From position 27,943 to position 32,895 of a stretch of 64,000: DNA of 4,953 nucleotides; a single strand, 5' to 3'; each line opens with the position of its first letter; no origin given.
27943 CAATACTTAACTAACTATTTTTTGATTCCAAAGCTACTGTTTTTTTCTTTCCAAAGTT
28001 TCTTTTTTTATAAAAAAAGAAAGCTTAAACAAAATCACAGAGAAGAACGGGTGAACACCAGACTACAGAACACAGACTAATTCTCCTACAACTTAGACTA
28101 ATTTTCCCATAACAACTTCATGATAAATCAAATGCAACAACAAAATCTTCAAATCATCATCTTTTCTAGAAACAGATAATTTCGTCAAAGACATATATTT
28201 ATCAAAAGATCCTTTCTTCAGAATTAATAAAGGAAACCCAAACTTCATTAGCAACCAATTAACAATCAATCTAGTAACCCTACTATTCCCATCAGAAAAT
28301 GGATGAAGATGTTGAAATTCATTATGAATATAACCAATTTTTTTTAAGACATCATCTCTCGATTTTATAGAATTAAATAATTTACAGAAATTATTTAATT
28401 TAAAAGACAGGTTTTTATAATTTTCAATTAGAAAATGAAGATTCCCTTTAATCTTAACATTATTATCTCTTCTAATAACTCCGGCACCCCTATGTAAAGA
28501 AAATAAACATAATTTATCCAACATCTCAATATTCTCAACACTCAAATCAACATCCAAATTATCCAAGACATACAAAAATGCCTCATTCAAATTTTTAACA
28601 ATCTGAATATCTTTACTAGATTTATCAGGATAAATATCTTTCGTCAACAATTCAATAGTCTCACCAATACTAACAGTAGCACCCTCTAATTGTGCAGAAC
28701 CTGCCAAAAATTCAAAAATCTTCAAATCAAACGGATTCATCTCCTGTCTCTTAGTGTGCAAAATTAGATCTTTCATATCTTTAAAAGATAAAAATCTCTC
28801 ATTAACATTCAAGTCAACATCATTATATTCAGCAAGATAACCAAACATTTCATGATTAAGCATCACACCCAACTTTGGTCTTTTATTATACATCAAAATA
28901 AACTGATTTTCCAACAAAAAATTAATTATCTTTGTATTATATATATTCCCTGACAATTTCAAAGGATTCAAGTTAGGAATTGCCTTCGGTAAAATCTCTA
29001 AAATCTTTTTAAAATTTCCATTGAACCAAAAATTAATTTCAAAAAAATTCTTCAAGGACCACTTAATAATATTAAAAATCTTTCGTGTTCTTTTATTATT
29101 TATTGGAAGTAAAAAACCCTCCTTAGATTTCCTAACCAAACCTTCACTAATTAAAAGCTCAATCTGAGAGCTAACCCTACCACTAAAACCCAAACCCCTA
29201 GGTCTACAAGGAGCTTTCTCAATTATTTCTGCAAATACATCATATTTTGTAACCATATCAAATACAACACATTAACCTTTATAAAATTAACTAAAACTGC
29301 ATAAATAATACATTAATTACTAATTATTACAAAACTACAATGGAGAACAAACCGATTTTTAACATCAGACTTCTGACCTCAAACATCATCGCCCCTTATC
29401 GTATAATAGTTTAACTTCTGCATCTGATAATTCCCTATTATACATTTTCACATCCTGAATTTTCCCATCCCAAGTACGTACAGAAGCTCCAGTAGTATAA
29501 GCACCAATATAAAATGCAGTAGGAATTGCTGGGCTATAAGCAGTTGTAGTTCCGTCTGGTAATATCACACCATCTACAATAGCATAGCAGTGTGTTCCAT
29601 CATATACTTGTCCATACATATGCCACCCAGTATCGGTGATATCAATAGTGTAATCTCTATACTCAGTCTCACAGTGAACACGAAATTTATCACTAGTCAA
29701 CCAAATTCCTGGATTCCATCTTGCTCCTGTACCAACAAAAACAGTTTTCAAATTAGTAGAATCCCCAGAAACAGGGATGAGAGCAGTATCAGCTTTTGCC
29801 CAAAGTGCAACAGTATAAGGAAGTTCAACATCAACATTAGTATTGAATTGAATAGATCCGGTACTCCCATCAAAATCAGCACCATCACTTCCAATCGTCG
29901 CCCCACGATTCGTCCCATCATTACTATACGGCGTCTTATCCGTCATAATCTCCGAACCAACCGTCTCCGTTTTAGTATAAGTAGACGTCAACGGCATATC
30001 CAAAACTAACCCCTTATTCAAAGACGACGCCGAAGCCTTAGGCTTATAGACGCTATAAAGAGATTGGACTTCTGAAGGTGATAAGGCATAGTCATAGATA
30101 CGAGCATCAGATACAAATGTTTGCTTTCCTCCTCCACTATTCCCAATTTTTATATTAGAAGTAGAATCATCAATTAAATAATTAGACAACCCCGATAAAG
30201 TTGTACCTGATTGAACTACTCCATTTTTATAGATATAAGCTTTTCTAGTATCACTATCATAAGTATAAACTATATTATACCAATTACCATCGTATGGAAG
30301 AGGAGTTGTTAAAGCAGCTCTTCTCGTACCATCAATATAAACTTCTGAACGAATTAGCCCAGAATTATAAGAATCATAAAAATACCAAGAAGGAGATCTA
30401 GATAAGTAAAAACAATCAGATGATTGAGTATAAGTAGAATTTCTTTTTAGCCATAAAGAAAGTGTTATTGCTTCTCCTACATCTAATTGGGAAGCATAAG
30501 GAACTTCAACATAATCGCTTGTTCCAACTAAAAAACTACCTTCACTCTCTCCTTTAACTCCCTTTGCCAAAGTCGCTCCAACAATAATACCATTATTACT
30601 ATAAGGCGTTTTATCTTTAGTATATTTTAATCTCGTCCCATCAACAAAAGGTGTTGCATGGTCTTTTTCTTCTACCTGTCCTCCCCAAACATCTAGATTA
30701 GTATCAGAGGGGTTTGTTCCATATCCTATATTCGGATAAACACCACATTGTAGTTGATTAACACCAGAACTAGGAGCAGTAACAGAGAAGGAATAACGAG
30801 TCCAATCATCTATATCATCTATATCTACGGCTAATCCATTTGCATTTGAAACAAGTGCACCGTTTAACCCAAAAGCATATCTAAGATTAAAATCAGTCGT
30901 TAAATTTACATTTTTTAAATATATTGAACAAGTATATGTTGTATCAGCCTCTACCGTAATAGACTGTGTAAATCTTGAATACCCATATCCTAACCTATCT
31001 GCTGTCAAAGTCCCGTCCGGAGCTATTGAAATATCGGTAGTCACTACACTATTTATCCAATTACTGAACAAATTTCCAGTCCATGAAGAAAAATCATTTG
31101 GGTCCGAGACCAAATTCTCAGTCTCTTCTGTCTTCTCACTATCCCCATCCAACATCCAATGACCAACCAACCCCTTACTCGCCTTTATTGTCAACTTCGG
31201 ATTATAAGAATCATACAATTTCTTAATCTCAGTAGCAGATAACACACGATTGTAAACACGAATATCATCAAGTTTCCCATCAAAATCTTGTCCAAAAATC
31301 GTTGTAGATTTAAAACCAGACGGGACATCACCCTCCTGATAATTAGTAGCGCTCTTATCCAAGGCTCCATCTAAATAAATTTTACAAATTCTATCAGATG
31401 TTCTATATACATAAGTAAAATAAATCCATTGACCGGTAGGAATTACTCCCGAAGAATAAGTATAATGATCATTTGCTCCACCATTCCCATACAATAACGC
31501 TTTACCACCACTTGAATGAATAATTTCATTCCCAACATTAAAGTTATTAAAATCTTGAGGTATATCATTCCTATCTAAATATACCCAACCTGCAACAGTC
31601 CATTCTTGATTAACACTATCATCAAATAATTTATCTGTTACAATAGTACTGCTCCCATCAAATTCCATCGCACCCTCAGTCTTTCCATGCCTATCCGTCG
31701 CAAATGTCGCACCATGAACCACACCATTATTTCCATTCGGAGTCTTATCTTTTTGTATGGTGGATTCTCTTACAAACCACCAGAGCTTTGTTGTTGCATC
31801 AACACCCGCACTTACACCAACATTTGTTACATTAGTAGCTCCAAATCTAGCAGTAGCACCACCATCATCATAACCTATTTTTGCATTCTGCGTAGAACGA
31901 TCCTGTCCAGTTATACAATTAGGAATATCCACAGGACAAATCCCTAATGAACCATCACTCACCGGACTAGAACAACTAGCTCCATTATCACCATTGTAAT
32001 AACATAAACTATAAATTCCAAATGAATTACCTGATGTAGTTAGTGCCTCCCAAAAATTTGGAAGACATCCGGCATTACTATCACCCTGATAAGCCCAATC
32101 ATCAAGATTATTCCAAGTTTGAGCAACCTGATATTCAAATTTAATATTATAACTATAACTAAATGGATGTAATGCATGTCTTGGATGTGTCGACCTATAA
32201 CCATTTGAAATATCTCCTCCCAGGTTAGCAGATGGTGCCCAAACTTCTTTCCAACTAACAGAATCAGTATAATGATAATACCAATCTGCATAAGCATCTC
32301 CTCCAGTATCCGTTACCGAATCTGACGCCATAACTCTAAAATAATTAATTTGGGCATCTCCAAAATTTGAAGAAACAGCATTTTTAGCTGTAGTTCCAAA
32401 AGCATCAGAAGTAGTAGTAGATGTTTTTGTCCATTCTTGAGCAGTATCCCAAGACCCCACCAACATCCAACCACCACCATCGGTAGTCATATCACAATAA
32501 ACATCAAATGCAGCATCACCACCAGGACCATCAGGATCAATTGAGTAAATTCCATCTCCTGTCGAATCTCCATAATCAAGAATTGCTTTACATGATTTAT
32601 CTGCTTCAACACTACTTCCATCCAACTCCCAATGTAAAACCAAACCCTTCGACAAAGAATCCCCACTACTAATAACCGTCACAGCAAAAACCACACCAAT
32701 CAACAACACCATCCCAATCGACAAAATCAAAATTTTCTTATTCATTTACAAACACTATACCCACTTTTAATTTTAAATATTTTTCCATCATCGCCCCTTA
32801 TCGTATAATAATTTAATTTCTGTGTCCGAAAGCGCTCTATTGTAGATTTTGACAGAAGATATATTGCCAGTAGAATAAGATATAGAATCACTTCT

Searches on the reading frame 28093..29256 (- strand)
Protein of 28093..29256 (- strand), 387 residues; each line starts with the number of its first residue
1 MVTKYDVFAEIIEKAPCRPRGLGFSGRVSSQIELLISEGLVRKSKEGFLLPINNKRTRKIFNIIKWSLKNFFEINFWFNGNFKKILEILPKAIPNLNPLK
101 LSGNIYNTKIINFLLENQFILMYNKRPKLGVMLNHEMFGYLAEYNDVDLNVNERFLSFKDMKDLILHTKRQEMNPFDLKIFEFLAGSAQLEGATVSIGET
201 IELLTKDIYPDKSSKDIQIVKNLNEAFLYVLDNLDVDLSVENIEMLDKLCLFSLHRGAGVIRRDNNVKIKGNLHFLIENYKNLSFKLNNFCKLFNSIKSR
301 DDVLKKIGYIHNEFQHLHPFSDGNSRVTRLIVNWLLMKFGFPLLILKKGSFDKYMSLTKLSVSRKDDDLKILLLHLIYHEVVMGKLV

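Call 10: search_protein_families(library=pfam, proteins=[window:28093-29256:-], max_evalue=0.01)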
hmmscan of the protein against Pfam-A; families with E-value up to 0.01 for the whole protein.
window:28093-29256:- (387 aa): 1 family
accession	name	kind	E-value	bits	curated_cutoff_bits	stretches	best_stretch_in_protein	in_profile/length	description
PF02661.23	Fic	-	4.1e-14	53.6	24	1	252-336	15-93/93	Fic/DOC family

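Call 51: search_protein_families(library=padloc, proteins=[window:28093-29256:-], max_evalue=0.01)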
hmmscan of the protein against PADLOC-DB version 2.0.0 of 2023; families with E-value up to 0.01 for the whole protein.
window:28093-29256:- (387 aa): 9 families
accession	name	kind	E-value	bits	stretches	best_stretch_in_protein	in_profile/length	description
PDLC04840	PDC-S04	-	1.3e-21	75.4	1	187-357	19-195/227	-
PDLC04837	PDC-S04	-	1e-17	62.2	1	168-366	14-211/234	-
PDLC03963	SoFic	-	1.1e-15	55.9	1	186-340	63-216/361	-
PDLC04839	PDC-S04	-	4e-13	47.5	1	233-348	54-171/205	-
PDLC04836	PDC-S04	-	8.1e-13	46.1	1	186-355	32-207/244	-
PDLC04838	PDC-S04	-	2.2e-07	28.9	1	298-369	124-194/209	-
PDLC04966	PDC-S24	-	0.00018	18.5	1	274-340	274-340/497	-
PDLC04842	PDC-S04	-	0.001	16.8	1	248-374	52-167/202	-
PDLC04841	PDC-S04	-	0.0022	15.7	1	252-338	154-230/292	-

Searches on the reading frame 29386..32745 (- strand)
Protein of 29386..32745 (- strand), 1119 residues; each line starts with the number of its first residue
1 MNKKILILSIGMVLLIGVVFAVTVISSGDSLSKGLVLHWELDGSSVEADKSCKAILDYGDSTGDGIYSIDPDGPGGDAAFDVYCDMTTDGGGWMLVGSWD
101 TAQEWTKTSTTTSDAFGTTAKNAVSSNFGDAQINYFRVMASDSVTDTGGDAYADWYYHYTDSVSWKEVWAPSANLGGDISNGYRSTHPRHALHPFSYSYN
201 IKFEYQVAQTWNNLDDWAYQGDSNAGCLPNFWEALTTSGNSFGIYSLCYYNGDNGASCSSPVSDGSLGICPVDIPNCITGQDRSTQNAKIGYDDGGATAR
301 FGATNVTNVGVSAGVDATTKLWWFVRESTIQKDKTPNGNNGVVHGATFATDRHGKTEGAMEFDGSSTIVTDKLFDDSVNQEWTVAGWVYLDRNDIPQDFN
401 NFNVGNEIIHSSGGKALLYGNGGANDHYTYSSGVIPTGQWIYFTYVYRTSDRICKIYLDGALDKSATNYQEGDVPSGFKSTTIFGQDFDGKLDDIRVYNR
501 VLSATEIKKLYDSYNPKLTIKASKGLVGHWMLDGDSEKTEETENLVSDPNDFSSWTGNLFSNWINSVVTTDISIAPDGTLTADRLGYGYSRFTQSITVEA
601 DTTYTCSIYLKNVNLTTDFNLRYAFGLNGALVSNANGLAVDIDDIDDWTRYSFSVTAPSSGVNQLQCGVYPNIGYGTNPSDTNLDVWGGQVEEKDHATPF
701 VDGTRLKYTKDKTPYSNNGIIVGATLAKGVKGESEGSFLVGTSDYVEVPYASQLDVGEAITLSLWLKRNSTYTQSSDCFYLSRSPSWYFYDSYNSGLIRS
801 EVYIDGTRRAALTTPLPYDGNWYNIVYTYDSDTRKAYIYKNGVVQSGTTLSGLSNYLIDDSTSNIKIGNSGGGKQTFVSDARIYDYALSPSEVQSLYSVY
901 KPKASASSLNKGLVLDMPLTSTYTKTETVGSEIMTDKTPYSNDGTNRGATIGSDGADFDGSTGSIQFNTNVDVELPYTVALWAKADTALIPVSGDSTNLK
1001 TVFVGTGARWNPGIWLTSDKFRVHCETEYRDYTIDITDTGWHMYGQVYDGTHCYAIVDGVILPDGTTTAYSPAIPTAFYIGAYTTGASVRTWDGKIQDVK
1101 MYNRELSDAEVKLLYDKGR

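Call 9: search_protein_families(library=pfam, proteins=[window:29386-32745:-], max_evalue=0.001)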
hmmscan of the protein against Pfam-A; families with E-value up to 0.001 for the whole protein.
window:29386-32745:- (1119 aa): 3 families
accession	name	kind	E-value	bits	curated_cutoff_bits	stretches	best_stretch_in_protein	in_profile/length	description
PF13385.13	Laminin_G_3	-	8.6e-43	146.5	27.6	3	741-894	2-151/151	Concanavalin A-like lectin/glucanases superfamily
PF00147.23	Fibrinogen_C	-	9.2e-07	29.3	22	1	50-120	3-71/221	Fibrinogen beta and gamma chains, C-terminal globular domain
PF01410.23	COLFI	-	0.00018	21.3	26.2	1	42-127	23-107/233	Fibrillar collagen C-terminal domain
